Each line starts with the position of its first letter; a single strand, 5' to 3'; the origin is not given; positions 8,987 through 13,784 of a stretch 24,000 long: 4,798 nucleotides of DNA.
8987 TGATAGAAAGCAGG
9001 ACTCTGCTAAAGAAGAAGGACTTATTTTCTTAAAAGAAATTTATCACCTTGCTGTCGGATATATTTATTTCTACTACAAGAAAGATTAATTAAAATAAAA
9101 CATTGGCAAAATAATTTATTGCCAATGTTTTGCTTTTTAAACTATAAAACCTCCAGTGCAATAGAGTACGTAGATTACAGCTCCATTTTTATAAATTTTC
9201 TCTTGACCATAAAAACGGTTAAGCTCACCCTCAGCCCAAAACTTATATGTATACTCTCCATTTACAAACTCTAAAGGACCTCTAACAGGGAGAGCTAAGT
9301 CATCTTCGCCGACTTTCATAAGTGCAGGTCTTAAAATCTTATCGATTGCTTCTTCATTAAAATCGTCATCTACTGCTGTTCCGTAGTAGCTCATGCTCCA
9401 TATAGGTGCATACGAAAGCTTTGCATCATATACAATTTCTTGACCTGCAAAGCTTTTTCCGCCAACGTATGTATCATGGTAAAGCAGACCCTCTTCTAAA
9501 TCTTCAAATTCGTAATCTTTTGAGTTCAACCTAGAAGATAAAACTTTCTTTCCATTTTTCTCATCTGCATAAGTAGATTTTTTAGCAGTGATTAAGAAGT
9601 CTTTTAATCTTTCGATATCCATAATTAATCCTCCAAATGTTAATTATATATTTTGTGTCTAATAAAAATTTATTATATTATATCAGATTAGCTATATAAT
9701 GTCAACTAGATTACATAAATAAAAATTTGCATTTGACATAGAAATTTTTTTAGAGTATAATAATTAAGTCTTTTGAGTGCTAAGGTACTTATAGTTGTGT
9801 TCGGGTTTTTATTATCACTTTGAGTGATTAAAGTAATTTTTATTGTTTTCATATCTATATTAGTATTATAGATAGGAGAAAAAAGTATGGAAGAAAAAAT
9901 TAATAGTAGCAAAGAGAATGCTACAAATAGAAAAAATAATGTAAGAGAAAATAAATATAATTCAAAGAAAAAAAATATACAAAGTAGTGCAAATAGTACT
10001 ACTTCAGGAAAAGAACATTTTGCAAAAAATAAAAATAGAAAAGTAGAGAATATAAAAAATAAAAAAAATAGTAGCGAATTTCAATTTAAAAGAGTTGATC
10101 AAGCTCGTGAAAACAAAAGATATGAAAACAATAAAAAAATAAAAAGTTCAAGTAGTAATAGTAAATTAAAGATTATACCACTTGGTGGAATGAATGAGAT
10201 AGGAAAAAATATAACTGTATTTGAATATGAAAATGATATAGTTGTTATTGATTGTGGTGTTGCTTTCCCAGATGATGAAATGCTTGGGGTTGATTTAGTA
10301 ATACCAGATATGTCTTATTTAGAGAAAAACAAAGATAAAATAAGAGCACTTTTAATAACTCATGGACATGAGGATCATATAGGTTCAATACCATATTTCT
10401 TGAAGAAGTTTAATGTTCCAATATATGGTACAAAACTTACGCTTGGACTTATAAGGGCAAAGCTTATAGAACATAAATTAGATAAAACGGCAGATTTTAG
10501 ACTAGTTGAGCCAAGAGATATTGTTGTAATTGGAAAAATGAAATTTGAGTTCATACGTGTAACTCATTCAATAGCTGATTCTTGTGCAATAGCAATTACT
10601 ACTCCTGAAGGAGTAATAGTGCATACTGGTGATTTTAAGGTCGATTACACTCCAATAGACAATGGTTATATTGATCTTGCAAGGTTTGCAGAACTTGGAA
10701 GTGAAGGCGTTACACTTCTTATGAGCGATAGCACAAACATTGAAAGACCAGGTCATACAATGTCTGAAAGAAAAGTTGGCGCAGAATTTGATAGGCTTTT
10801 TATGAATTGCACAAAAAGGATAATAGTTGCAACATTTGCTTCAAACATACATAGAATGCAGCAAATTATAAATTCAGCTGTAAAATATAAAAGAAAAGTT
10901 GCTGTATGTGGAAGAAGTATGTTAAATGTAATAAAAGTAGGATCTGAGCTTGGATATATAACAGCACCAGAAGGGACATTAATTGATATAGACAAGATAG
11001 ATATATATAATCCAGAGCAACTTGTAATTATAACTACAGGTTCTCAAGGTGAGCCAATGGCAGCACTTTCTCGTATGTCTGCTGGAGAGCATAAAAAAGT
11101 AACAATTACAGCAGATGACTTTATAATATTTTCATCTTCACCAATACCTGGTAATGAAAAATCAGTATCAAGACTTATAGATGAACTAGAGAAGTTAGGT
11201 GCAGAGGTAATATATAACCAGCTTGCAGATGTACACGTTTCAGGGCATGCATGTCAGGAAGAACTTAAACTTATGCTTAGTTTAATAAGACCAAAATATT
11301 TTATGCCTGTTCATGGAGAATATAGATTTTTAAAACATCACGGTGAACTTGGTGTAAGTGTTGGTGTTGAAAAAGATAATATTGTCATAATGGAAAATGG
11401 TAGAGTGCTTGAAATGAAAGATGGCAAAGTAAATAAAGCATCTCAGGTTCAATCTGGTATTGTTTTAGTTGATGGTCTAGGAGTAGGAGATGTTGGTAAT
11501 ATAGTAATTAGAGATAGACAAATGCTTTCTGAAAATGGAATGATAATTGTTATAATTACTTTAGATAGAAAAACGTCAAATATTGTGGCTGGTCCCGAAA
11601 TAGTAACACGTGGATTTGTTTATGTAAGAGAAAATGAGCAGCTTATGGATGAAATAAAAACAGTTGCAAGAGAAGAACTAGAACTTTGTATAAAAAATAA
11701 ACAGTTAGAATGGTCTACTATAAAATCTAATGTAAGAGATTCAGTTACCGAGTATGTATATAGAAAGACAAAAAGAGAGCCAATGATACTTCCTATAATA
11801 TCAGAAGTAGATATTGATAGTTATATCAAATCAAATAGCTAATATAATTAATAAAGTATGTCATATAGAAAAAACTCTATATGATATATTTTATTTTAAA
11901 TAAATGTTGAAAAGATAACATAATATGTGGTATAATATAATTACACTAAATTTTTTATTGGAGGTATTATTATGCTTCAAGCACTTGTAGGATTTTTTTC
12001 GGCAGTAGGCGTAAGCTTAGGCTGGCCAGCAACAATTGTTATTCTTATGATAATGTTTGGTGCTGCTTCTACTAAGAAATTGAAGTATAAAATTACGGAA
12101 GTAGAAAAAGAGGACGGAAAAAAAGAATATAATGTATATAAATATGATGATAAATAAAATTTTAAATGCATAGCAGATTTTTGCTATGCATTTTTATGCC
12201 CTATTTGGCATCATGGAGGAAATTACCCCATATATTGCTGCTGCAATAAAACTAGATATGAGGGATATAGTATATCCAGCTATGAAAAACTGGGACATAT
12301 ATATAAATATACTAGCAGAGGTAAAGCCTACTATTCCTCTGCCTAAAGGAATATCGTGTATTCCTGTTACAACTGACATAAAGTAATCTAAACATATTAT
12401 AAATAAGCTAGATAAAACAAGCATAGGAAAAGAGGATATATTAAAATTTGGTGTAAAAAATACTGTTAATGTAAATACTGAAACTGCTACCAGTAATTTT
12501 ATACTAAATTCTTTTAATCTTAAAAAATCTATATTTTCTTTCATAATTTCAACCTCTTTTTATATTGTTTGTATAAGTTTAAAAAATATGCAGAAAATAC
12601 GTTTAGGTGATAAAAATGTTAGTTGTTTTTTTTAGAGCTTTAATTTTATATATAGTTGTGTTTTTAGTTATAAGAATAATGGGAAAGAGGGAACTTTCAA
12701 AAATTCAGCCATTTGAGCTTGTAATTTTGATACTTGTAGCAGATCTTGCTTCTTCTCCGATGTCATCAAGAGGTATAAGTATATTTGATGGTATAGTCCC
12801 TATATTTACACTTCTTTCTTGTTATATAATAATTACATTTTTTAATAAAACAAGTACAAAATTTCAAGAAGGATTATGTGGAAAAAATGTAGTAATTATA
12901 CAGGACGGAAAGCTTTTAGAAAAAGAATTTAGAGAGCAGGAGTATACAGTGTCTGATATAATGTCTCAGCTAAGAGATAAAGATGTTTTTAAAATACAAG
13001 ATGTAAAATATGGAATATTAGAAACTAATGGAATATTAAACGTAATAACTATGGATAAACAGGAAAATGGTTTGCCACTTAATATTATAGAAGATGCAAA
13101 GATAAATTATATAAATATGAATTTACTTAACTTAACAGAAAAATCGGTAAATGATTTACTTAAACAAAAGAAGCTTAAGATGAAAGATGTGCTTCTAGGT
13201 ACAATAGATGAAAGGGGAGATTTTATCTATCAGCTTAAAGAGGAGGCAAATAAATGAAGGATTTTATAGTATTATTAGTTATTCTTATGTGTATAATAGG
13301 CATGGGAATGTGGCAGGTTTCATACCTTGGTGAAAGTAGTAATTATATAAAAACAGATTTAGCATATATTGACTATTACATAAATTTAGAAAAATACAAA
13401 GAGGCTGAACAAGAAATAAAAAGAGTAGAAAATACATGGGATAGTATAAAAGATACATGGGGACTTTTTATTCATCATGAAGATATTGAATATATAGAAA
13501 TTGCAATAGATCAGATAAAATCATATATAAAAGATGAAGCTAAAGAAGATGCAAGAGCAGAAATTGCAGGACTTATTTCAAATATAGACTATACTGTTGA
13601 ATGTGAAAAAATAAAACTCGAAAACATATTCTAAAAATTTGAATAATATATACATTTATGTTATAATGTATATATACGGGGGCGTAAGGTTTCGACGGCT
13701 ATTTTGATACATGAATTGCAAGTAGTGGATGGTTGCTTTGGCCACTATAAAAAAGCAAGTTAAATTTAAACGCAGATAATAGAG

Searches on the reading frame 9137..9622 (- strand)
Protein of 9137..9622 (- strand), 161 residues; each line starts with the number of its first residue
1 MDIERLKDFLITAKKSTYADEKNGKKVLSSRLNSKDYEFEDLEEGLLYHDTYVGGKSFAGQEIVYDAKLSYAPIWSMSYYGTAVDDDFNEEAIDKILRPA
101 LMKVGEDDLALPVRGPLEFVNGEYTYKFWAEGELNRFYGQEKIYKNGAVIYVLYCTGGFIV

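Call 49: search_protein_families(library=pfam, proteins=[window:9137-9622:-], max_evalue=0.001)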
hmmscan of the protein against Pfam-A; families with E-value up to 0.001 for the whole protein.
window:9137-9622:- (161 aa): 1 family
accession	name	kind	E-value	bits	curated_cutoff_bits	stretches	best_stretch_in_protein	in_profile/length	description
PF18931.5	DUF5680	-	1.2e-26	93.6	25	1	50-160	1-104/104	Domain of unknown function (DUF5680)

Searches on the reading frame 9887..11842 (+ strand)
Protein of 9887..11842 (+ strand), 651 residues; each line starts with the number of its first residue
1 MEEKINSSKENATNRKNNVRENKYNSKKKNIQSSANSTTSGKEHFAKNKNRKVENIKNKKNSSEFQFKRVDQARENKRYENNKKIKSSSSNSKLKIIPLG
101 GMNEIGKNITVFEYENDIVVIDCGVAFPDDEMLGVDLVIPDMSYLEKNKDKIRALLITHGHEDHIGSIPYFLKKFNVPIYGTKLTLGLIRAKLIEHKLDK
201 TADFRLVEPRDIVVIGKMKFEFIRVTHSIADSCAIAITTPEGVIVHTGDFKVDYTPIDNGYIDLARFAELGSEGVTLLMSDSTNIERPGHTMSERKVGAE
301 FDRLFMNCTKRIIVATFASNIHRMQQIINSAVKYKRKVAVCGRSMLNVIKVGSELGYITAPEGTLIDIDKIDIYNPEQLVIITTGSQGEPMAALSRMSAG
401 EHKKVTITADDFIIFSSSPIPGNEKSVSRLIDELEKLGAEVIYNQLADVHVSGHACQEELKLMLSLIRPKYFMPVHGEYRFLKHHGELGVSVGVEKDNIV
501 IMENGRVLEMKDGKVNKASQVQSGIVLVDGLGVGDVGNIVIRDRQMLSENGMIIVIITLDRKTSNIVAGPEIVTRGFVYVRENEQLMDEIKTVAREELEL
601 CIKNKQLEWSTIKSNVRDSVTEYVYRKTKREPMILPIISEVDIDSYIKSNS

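Call 49: search_protein_families(library=pfam, proteins=[window:9887-11842:+], max_evalue=0.001)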
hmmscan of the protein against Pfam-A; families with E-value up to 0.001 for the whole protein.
window:9887-11842:+ (651 aa): 5 families
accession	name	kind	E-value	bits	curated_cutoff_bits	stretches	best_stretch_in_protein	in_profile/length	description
PF22505.1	RNase_J_b_CASP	-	1.2e-53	180.6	27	1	310-434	2-126/126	Ribonuclease J, beta-CASP domain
PF17770.6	RNase_J_C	-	9.1e-34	116.9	23.8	1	540-641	1-102/102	Ribonuclease J C-terminal domain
PF00753.33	Lactamase_B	-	2.5e-15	57.4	22.7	1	107-252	6-152/196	Metallo-beta-lactamase superfamily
PF07521.17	RMMBL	-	2e-11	44.1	21.6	1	446-492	8-56/63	Zn-dependent metallo-hydrolase RNA specificity domain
PF12706.13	Lactamase_B_2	-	3.5e-08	33.7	27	1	120-251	4-144/200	Beta-lactamase superfamily domain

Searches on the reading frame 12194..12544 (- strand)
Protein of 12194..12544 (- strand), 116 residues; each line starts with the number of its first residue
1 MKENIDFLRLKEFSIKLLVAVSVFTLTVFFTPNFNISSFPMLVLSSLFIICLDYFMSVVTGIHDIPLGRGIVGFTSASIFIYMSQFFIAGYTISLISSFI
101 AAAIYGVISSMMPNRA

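Call 49: search_protein_families(library=pfam, proteins=[window:12194-12544:-], max_evalue=0.001)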
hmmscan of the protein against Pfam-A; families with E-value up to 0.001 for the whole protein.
window:12194-12544:- (116 aa): 1 family
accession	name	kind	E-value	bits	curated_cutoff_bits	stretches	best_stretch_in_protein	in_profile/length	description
PF04020.18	Phage_holin_4_2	-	2.8e-07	31.5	28.8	1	13-110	3-104/105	Mycobacterial 4 TMS phage holin, superfamily IV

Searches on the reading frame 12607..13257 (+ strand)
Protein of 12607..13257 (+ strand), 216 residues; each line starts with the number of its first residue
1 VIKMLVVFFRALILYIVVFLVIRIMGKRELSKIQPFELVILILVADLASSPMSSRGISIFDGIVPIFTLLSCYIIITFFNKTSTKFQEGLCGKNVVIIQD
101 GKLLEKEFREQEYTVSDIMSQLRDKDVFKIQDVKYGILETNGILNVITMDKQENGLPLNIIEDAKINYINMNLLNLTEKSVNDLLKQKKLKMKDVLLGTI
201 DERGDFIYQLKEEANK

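Call 49: search_protein_families(library=pfam, proteins=[window:12607-13257:+], max_evalue=0.001)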
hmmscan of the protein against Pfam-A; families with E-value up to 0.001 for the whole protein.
window:12607-13257:+ (216 aa): 1 family
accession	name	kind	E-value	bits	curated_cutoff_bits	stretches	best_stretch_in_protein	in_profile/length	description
PF04239.17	DUF421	-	8.7e-28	96.8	23.6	1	83-201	3-129/129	YetF C-terminal domain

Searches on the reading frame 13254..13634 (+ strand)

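Call 50: search_protein_families(library=pfam, proteins=[window:13254-13634:+], max_evalue=0.001)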
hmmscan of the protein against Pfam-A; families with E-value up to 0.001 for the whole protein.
window:13254-13634:+ (126 aa): 1 family
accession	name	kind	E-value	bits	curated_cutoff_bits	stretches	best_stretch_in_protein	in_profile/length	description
PF14276.11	DUF4363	-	1.2e-18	67.5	27.5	1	19-125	1-107/107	Domain of unknown function (DUF4363)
